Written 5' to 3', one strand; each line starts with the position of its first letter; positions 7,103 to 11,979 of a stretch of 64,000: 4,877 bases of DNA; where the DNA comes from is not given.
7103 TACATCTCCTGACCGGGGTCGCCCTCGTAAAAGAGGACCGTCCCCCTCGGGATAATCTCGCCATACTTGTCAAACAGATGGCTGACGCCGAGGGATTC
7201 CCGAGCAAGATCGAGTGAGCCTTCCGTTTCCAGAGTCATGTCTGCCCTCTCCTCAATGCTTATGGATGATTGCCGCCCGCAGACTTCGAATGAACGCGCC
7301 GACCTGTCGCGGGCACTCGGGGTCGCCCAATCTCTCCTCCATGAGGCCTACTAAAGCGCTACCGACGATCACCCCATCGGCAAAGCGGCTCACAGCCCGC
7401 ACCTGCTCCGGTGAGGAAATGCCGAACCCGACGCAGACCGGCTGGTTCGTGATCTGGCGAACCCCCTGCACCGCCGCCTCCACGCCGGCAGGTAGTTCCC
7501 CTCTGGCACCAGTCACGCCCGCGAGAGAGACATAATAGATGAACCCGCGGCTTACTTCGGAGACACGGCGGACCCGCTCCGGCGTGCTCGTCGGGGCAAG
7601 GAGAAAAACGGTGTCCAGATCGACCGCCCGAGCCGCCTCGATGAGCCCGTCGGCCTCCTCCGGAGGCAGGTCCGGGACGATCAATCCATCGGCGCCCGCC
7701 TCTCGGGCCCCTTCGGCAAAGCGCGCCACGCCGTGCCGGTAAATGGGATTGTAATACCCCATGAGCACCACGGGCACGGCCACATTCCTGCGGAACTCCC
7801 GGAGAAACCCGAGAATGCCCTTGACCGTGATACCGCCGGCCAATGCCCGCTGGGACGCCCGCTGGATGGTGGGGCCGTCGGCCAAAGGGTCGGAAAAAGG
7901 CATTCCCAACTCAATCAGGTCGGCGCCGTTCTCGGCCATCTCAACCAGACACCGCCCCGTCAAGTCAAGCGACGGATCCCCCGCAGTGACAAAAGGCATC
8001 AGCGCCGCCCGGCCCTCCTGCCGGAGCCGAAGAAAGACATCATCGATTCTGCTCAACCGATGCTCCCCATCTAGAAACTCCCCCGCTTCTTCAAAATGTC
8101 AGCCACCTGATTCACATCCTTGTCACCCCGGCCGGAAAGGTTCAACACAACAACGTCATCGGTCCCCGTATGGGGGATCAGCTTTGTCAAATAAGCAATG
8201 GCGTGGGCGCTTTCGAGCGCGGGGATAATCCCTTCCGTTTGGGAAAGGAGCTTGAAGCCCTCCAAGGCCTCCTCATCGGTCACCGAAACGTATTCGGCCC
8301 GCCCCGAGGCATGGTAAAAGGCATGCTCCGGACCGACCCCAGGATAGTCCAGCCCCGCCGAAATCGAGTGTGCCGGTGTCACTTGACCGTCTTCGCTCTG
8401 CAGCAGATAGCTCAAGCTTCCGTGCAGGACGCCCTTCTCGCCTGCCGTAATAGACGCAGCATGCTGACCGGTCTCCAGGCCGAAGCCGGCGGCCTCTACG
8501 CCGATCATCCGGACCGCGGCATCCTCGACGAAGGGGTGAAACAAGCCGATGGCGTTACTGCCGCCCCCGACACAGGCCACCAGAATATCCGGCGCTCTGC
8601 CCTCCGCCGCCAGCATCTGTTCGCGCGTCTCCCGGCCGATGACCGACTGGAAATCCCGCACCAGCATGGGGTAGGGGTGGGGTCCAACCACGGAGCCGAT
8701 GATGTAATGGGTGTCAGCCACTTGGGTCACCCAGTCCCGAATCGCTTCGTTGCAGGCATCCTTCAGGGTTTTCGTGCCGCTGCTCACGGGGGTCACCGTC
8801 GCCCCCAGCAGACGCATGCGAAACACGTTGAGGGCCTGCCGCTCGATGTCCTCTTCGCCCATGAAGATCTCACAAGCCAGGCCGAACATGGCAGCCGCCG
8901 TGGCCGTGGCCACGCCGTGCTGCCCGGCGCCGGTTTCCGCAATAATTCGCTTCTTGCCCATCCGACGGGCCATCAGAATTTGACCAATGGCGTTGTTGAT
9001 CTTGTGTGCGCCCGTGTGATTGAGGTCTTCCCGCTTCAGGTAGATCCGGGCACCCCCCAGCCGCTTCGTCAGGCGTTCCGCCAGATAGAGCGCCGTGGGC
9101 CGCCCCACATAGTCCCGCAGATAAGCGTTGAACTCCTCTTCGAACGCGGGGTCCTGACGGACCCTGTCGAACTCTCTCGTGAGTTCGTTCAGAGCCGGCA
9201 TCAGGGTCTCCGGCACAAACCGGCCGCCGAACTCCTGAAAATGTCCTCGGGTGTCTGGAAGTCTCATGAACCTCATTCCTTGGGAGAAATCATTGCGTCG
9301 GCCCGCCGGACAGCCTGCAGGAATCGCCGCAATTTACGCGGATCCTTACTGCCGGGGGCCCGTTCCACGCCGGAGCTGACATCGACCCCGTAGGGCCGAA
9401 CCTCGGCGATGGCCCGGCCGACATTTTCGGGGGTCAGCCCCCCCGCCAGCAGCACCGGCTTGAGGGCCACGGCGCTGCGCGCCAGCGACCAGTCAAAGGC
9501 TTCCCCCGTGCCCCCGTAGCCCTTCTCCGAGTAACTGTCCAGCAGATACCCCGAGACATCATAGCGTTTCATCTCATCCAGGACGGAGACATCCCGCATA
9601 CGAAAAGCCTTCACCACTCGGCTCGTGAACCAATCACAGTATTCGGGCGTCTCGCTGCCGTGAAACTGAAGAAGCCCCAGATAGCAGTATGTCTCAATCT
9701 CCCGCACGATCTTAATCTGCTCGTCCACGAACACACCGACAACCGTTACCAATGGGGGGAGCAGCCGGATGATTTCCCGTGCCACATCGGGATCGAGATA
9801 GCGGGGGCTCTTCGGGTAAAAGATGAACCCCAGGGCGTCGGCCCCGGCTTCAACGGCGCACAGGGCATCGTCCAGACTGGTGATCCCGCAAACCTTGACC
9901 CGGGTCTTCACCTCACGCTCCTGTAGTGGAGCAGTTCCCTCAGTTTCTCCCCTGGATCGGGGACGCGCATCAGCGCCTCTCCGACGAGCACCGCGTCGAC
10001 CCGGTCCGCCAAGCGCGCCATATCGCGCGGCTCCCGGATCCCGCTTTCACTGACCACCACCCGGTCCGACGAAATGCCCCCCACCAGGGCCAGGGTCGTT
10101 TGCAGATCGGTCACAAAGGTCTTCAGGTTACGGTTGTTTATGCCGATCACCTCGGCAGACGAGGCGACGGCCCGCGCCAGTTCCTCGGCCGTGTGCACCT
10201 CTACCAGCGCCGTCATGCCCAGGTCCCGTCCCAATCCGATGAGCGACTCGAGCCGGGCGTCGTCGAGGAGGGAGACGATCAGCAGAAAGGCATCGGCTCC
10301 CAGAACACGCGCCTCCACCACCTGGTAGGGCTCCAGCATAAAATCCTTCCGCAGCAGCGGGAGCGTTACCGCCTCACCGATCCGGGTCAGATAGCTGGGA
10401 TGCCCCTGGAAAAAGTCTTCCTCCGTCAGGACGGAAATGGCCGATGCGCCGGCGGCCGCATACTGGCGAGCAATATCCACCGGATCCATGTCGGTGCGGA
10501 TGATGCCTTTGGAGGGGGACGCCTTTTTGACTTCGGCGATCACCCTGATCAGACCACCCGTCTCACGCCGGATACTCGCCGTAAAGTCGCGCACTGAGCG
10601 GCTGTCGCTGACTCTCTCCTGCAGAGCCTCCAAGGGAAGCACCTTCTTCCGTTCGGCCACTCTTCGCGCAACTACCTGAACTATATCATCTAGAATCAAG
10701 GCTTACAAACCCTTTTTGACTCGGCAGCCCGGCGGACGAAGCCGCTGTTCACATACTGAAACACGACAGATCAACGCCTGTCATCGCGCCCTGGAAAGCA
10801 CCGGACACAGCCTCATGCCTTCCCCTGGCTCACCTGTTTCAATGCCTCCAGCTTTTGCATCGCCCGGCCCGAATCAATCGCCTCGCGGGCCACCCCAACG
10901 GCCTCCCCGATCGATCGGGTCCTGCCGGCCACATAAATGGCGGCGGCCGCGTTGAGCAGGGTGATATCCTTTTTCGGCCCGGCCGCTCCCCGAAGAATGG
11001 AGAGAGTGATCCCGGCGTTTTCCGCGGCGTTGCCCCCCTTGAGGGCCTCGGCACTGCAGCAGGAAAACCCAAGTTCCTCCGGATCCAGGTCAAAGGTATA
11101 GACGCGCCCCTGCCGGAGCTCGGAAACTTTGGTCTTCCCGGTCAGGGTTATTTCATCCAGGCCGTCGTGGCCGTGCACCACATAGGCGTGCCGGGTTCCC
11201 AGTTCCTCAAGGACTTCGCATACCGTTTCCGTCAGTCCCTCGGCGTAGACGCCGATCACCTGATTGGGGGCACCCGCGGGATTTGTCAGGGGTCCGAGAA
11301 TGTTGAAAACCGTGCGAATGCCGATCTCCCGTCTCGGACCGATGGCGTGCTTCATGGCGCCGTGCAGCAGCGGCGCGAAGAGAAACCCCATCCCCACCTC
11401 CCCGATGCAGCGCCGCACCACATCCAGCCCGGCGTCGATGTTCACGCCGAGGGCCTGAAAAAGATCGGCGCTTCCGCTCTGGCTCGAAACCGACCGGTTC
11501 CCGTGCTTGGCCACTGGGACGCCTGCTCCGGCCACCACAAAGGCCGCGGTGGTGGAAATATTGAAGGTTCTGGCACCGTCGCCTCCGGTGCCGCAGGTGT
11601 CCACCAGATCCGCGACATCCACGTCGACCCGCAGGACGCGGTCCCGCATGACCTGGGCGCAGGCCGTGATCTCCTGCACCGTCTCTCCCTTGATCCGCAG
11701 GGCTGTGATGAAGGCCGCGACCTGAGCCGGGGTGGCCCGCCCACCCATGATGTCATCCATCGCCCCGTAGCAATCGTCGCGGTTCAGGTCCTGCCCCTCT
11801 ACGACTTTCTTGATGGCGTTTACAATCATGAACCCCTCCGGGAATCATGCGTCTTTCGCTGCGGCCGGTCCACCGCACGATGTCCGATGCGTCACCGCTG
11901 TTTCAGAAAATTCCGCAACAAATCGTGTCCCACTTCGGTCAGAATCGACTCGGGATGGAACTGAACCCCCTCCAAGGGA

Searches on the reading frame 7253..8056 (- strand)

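Call 12: search_protein_families(library=ncbifam, proteins=[window:7253-8056:-])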
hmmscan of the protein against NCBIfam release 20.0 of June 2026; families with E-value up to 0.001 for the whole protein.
window:7253-8056:- (267 aa): 3 families
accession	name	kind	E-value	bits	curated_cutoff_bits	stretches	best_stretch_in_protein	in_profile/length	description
TIGR00262.1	trpA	equivalog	9.4e-84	280.3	102.35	1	10-256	3-252/256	tryptophan synthase subunit alpha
NF009621.0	PRK13125.1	equivalog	5.1e-34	117.7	234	1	17-241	4-223/244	tryptophan synthase subunit alpha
TIGR01768.1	GGGP-family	subfamily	0.00028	20.4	113.25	0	193-233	167-209/224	geranylgeranylglyceryl phosphate synthase family protein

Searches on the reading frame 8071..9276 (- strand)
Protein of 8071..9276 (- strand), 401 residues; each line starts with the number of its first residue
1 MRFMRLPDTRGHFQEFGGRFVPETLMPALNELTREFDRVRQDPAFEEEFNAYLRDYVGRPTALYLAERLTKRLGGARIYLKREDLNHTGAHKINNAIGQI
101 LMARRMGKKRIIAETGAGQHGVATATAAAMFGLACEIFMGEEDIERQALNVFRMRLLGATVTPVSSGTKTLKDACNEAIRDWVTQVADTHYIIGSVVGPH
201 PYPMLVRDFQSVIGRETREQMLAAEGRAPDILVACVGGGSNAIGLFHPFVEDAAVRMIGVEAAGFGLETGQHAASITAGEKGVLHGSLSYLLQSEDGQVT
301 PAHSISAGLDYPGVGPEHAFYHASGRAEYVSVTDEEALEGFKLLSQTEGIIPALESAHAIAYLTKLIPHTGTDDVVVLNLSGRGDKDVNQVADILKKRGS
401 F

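Call 12: search_protein_families(library=ncbifam, proteins=[window:8071-9276:-])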
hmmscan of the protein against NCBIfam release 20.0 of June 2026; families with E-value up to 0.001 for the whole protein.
window:8071-9276:- (401 aa): 37 families (the best 25 are shown)
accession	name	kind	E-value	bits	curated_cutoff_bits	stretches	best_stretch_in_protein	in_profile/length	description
NF010376.0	PRK13803.1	equivalog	2.1e-199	664.3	819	1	8-397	208-597/600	bifunctional phosphoribosylanthranilate isomerase/tryptophan synthase subunit beta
TIGR00263.1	trpB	equivalog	1.3e-193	643.3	392.45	1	11-393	1-383/385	tryptophan synthase subunit beta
NF010375.0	PRK13802.1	equivalog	2.7e-141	472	1386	1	12-391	278-669/695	bifunctional indole-3-glycerol phosphate synthase/tryptophan synthase subunit beta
NF009057.0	PRK12391.1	equivalog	6.1e-58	196.4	366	1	57-397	76-428/441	TrpB-like pyridoxal phosphate-dependent enzyme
TIGR01415.1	trpB_rel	hypoth_equivalog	1.1e-57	195.7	518.85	1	56-396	64-417/419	TrpB-like pyridoxal phosphate-dependent enzyme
NF006390.0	PRK08639.1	equivalog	1.6e-14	53.8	421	1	59-264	24-214/418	threonine ammonia-lyase IlvA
NF006094.0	PRK08246.1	subfamily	2e-13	50.4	331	1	71-264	32-202/310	serine/threonine dehydratase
NF005292.0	PRK06815.1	equivalog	3e-13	49.5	371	1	51-173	13-130/320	threonine/serine dehydratase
TIGR02079.1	THD1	equivalog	3.7e-13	49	440.55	1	58-264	14-206/410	threonine ammonia-lyase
NF006050.0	PRK08197.1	equivalog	8.6e-13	47.8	303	1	61-387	81-384/406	threonine synthase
NF004996.0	PRK06381.1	equivalog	5.7e-12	45.3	266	1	61-146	16-100/319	threonine synthase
TIGR00260.1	thrC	equivalog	1.5e-11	44.1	167.1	1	50-386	12-337/340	threonine synthase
NF040741.1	ornith_OrtB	equivalog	1.2e-10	40.5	550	1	65-249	71-246/464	2-amino-4-oxopentanoate thiolase subunit OrtB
NF052482.1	sulfolyase_CuyA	equivalog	2e-10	40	450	1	55-193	10-155/332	D-cysteate sulfo-lyase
NF008735.0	PRK11761.1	equivalog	1.6e-09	37.4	413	1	53-176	6-129/296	cysteine synthase CysM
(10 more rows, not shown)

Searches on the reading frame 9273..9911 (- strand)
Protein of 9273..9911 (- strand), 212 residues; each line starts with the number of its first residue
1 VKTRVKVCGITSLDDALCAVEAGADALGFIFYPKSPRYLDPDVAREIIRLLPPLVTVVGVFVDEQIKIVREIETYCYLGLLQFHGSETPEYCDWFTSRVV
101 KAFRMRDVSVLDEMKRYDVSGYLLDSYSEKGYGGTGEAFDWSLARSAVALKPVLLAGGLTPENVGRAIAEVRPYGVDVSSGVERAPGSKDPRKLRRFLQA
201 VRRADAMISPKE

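Call 12: search_protein_families(library=ncbifam, proteins=[window:9273-9911:-])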
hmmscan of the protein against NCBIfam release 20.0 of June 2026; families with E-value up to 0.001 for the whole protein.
window:9273-9911:- (212 aa): 13 families
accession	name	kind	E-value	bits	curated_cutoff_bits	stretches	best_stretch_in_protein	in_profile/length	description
NF002298.0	PRK01222.1-4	equivalog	3.9e-78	261.9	215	1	1-204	1-205/209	phosphoribosylanthranilate isomerase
NF002299.0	PRK01222.1-6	equivalog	1.2e-60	204.7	231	1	2-206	17-230/231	phosphoribosylanthranilate isomerase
NF002295.0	PRK01222.1-1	equivalog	4e-53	180.1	216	1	1-206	1-215/219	phosphoribosylanthranilate isomerase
NF002296.0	PRK01222.1-2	equivalog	1.2e-47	162.6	270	1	2-206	7-217/221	phosphoribosylanthranilate isomerase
NF006945.0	PRK09427.1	equivalog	3.1e-45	154.6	380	1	4-203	261-460/461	bifunctional indole-3-glycerol-phosphate synthase TrpC/phosphoribosylanthranilate isomerase TrpF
NF002297.0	PRK01222.1-3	equivalog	4.1e-40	137.4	259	1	4-200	2-198/204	phosphoribosylanthranilate isomerase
NF002300.0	PRK01222.1-7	equivalog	2.7e-38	131.6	212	1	3-203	2-193/195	phosphoribosylanthranilate isomerase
NF002301.0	PRK01222.2-1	equivalog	2.6e-35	122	232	1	1-201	1-209/217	phosphoribosylanthranilate isomerase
NF002302.0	PRK01222.2-2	equivalog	1.7e-34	119.8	172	1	5-206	3-191/193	phosphoribosylanthranilate isomerase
NF010563.0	PRK13958.1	equivalog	3.1e-26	92.2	234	1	5-202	3-204/210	phosphoribosylanthranilate isomerase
NF002304.0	PRK01222.2-4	equivalog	1.1e-25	90.3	181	1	5-204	3-206/208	phosphoribosylanthranilate isomerase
NF010376.0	PRK13803.1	equivalog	5.6e-24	84.9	819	1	2-205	4-209/600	bifunctional phosphoribosylanthranilate isomerase/tryptophan synthase subunit beta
NF002303.0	PRK01222.2-3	equivalog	4.7e-22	78.5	224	1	4-203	2-202/208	phosphoribosylanthranilate isomerase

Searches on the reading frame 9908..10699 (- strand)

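Call 12: search_protein_families(library=ncbifam, proteins=[window:9908-10699:-])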
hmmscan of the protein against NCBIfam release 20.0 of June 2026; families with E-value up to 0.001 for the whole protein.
window:9908-10699:- (263 aa): 15 families
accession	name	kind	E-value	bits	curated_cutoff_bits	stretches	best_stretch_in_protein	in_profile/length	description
NF001377.0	PRK00278.2-4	equivalog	1.2e-96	322.9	260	1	1-257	2-256/259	indole-3-glycerol phosphate synthase TrpC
NF001373.0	PRK00278.1-6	equivalog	6.6e-94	313.9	317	1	2-258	4-262/263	indole-3-glycerol phosphate synthase TrpC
NF001370.0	PRK00278.1-2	equivalog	8.5e-85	284.2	348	1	2-259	4-263/266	indole-3-glycerol phosphate synthase TrpC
NF001372.0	PRK00278.1-4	subfamily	1.1e-80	270.9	370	1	2-258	31-293/295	indole-3-glycerol phosphate synthase TrpC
NF006945.0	PRK09427.1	equivalog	7.5e-78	262.1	380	1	2-257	9-258/461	bifunctional indole-3-glycerol-phosphate synthase TrpC/phosphoribosylanthranilate isomerase TrpF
NF001378.0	PRK00278.2-5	equivalog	9.3e-76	254.5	360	1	1-257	1-259/263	indole-3-glycerol phosphate synthase TrpC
NF001369.0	PRK00278.1-1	equivalog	4e-74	249.1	329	1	2-258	5-259/271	indole-3-glycerol phosphate synthase TrpC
NF001375.0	PRK00278.2-2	equivalog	2.4e-71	240.1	360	1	25-257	15-248/255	indole-3-glycerol phosphate synthase TrpC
NF001371.0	PRK00278.1-3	equivalog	1.3e-66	224.6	307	1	3-256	5-251/255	indole-3-glycerol phosphate synthase TrpC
NF001376.0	PRK00278.2-3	equivalog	1.3e-65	221.4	284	1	10-258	14-253/255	indole-3-glycerol phosphate synthase TrpC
NF010375.0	PRK13802.1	equivalog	7.6e-54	182.9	1386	1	2-249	3-249/695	bifunctional indole-3-glycerol phosphate synthase/tryptophan synthase subunit beta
NF010562.0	PRK13957.1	equivalog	2.9e-52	177.3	414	1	36-247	37-242/252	indole-3-glycerol-phosphate synthase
NF041303.1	Indglycph_syn_Halo_TrpC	equivalog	2.5e-49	167.8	380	1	28-248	25-240/250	indole-3-glycerol phosphate synthase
NF001374.0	PRK00278.2-1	equivalog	2e-46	158.4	258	1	33-248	27-242/249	indole-3-glycerol phosphate synthase TrpC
NF010376.0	PRK13803.1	equivalog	2.8e-05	23.1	819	1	4-188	15-181/600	bifunctional phosphoribosylanthranilate isomerase/tryptophan synthase subunit beta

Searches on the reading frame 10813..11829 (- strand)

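Call 12: search_protein_families(library=ncbifam, proteins=[window:10813-11829:-])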
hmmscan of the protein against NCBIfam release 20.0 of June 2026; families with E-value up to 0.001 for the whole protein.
window:10813-11829:- (338 aa): 13 families
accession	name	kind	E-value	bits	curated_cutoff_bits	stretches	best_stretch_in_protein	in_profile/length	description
TIGR01245.1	trpD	equivalog_domain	3.1e-127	424.4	199.05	1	6-332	1-329/330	anthranilate phosphoribosyltransferase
NF011201.0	PRK14607.1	equivalog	4.6e-121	405.1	670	1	2-336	195-530/534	bifunctional anthranilate synthase component II/anthranilate phosphoribosyltransferase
NF007073.0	PRK09522.1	equivalog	4.3e-66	223.9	738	1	6-330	204-527/531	bifunctional anthranilate synthase glutamate amidotransferase component TrpG/anthranilate phosphoribosyltransferase TrpD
NF005635.0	PRK07394.1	equivalog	1.7e-33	116.4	287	1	12-335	19-345/348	hypothetical protein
NF006564.0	PRK09071.1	equivalog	1.4e-23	83.4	257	1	8-247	23-261/335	glycosyl transferase family protein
NF006005.0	PRK08136.1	equivalog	4e-17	62.5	185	1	13-223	18-230/314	DNA-binding protein YbiB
TIGR03327.1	AMP_phos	equivalog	1.4e-15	56.9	535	1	3-147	88-229/500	AMP phosphorylase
NF003338.0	PRK04350.1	subfamily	5.8e-15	54.6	434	1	4-146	94-233/502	thymidine phosphorylase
TIGR02645.1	ARCH_P_rylase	hypoth_equivalog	3.2e-14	52.2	434.6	1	3-148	87-229/493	putative thymidine phosphorylase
TIGR02644.1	Y_phosphoryl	subfamily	2.7e-08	33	409.05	1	3-147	2-146/417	pyrimidine-nucleoside phosphorylase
NF004490.0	PRK05820.1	equivalog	1.9e-07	30.1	269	1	3-147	6-150/439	thymidine phosphorylase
NF004747.0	PRK06078.1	equivalog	1.3e-06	27.2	559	1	2-127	3-127/434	pyrimidine-nucleoside phosphorylase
TIGR02643.1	T_phosphoryl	equivalog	0.00011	21.3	570.7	1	5-148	6-151/437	thymidine phosphorylase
